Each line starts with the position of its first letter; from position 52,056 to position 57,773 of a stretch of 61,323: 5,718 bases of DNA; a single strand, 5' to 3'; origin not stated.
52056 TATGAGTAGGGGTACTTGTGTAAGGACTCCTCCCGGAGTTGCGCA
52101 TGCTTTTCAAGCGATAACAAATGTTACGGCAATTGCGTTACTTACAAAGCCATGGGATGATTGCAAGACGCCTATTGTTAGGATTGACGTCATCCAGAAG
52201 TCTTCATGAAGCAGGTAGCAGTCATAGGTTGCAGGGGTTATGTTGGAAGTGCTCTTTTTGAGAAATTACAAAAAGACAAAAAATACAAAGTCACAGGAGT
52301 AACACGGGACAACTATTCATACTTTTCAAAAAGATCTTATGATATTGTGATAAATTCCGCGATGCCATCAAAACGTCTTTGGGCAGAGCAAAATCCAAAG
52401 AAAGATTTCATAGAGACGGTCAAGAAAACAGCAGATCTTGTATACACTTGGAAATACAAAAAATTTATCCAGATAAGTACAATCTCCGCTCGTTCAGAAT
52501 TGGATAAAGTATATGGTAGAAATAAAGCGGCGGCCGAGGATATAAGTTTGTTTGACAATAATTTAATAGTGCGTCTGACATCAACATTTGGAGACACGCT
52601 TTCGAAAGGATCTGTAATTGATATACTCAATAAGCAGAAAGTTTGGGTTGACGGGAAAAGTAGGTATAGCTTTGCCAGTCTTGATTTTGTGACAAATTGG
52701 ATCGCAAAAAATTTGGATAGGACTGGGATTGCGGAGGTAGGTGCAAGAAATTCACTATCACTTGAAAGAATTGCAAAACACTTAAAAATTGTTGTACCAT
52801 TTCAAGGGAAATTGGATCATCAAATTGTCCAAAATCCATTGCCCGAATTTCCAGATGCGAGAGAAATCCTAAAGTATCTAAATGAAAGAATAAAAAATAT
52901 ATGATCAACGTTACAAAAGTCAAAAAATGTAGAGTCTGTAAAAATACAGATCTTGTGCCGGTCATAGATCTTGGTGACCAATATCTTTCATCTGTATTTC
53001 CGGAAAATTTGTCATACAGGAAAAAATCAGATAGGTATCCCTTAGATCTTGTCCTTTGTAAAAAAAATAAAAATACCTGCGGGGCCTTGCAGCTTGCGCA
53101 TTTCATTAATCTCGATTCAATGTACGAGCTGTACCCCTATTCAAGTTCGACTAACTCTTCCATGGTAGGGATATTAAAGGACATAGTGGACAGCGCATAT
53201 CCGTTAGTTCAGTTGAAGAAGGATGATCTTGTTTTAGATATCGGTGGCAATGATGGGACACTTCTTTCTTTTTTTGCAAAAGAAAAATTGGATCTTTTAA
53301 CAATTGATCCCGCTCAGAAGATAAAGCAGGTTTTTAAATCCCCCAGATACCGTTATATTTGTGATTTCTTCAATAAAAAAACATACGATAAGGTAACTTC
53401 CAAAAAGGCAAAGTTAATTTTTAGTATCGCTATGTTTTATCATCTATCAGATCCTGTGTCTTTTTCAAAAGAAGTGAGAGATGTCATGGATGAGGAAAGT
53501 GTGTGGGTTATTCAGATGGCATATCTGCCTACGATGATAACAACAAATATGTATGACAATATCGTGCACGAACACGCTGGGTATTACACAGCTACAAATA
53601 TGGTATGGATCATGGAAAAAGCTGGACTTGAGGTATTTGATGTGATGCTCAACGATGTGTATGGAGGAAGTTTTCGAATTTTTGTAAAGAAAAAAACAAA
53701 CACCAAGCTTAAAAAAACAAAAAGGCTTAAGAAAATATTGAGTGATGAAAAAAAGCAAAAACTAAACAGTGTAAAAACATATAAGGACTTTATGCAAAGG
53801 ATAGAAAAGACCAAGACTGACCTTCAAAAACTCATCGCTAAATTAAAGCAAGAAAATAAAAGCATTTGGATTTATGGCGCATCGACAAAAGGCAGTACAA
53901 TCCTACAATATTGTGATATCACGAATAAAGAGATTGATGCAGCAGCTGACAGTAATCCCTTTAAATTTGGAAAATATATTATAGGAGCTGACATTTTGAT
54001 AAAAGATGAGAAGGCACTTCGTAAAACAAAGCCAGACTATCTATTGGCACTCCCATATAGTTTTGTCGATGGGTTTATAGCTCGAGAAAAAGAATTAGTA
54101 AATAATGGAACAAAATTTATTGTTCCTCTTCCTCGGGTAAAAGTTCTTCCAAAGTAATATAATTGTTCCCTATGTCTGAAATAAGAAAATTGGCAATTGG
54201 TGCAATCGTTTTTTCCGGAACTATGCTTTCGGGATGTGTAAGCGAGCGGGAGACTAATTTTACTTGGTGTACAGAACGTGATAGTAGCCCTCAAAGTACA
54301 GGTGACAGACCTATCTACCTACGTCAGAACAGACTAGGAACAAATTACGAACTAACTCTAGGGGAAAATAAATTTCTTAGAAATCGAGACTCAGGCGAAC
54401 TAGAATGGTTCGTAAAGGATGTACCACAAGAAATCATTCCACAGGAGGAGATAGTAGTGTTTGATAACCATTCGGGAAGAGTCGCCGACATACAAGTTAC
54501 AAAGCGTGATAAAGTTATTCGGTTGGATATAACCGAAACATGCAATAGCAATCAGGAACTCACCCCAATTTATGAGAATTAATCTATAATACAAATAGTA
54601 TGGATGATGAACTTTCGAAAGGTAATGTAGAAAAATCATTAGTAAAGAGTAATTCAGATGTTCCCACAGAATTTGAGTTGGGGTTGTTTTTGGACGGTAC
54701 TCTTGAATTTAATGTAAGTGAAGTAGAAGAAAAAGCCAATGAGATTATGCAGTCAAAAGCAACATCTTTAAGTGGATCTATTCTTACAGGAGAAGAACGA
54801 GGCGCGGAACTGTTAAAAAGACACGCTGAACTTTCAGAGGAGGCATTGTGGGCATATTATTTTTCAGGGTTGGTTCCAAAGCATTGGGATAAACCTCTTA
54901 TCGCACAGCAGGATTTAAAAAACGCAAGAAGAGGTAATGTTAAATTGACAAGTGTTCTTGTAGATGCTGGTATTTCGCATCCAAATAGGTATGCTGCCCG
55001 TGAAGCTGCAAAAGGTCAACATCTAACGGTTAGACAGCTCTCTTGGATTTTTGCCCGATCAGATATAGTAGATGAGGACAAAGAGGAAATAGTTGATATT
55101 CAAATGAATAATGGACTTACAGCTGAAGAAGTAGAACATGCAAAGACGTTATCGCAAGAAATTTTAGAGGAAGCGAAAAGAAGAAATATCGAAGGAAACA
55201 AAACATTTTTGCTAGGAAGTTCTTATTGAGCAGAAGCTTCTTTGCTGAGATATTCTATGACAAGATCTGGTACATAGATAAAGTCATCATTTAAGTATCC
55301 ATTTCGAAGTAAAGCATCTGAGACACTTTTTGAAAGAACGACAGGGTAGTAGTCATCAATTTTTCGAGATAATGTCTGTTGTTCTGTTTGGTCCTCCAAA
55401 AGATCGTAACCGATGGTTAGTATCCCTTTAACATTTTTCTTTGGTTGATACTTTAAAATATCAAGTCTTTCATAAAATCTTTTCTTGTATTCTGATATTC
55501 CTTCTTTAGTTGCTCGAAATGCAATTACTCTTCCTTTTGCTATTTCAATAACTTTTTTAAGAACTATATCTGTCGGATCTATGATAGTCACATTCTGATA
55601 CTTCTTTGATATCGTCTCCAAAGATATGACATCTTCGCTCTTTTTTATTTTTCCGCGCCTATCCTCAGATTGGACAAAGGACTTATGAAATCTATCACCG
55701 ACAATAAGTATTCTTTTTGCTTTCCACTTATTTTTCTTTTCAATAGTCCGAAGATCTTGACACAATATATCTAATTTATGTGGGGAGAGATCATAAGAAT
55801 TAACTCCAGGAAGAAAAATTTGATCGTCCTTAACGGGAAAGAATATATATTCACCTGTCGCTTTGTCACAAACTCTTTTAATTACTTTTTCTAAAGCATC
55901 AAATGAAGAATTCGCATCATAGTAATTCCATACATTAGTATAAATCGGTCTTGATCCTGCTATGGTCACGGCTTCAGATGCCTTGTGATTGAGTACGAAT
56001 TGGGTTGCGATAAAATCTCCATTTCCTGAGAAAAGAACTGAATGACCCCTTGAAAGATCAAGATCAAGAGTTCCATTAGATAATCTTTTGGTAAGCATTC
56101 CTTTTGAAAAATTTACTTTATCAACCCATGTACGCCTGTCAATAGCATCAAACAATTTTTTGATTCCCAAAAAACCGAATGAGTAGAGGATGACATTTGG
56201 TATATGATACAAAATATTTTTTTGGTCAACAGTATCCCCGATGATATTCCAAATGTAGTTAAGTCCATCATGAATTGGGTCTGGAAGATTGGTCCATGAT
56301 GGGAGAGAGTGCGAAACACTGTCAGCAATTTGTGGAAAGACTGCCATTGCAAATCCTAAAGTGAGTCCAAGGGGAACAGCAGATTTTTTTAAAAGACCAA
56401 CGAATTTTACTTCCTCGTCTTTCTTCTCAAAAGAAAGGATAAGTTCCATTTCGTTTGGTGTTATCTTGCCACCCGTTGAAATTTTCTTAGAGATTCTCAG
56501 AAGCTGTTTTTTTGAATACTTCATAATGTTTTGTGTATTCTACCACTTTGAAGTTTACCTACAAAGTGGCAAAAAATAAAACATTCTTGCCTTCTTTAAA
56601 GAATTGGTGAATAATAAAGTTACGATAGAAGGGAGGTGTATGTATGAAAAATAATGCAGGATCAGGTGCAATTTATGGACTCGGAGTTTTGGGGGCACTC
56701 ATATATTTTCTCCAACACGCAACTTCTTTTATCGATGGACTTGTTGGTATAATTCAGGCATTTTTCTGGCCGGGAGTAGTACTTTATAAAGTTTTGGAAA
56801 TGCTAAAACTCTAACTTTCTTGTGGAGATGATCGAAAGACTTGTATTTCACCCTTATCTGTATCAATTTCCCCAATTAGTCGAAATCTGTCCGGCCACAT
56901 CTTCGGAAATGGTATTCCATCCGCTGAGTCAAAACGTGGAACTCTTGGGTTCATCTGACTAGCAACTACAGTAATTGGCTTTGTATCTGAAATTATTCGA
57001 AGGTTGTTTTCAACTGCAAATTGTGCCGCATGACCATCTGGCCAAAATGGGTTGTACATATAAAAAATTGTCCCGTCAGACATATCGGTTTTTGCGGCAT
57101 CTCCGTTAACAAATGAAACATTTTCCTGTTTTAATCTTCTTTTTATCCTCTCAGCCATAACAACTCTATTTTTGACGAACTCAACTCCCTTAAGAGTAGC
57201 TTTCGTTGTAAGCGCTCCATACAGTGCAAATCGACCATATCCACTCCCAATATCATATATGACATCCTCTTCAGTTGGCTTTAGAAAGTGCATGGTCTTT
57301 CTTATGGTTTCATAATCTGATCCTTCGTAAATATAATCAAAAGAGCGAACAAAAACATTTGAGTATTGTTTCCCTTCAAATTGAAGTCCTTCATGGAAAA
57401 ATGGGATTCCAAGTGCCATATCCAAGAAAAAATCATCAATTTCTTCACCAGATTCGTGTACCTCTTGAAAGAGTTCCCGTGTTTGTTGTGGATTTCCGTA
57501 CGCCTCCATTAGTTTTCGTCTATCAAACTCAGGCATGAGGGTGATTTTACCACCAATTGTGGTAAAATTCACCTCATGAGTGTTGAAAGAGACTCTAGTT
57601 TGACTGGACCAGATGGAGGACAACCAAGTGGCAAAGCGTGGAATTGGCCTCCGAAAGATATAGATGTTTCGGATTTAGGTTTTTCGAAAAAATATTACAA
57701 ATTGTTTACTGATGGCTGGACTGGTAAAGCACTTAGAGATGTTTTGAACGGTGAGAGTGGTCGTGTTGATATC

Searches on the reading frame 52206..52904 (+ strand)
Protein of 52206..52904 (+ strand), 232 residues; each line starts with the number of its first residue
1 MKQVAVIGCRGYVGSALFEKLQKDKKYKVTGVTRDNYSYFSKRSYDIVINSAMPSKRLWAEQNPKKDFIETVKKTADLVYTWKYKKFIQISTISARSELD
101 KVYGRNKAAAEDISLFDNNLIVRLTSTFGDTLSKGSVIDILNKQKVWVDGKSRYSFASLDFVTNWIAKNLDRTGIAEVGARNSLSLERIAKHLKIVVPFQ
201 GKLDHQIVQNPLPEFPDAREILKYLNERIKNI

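Call 30: search_protein_families(library=pfam, proteins=[window:52206-52904:+], max_evalue=0.001)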
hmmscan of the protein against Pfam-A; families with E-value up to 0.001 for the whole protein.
window:52206-52904:+ (232 aa): 2 families
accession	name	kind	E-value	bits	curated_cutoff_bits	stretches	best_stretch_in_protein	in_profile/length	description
PF01370.27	Epimerase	-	6e-07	29.6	20.9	1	4-92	1-115/240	NAD dependent epimerase/dehydratase family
PF01118.30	Semialdhyde_dh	-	0.00059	20.7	26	0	3-36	1-34/121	Semialdehyde dehydrogenase, NAD binding domain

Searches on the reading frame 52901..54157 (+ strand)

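Call 30: search_protein_families(library=pfam, proteins=[window:52901-54157:+], max_evalue=0.001)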
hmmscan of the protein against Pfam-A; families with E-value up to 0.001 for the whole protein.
window:52901-54157:+ (418 aa): 3 families
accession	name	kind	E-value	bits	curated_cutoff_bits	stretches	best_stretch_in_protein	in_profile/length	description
PF08484.17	Methyltransf_14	-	9.8e-47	159.2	23.5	1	253-411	2-160/160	C-methyltransferase C-terminal domain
PF08421.16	Methyltransf_13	-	5.2e-14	52.6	31.3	1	10-75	1-62/62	Putative zinc binding domain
PF13489.12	Methyltransf_23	-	9.8e-12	45.3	27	1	105-245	20-161/164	Methyltransferase domain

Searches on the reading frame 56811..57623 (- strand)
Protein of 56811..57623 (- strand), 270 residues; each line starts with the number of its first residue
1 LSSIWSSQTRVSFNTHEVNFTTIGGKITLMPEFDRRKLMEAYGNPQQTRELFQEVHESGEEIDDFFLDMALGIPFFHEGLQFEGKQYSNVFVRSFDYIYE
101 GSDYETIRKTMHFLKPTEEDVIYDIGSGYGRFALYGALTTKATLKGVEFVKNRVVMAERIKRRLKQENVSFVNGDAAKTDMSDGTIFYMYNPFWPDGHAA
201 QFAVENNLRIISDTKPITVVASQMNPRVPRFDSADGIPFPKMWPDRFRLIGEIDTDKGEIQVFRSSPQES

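Call 31: search_protein_families(library=pfam, proteins=[window:56811-57623:-], max_evalue=0.001)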
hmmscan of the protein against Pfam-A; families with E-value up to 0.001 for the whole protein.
window:56811-57623:- (270 aa): 3 families
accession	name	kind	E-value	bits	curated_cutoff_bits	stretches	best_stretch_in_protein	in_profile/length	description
PF13847.12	Methyltransf_31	-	2.9e-05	24.2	27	1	118-181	3-68/145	Methyltransferase domain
PF13649.12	Methyltransf_25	-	6.1e-05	24.1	27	1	122-186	1-65/97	Methyltransferase domain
PF08123.19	DOT1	-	0.0003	20.8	23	1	97-167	21-92/205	Histone methylation protein DOT1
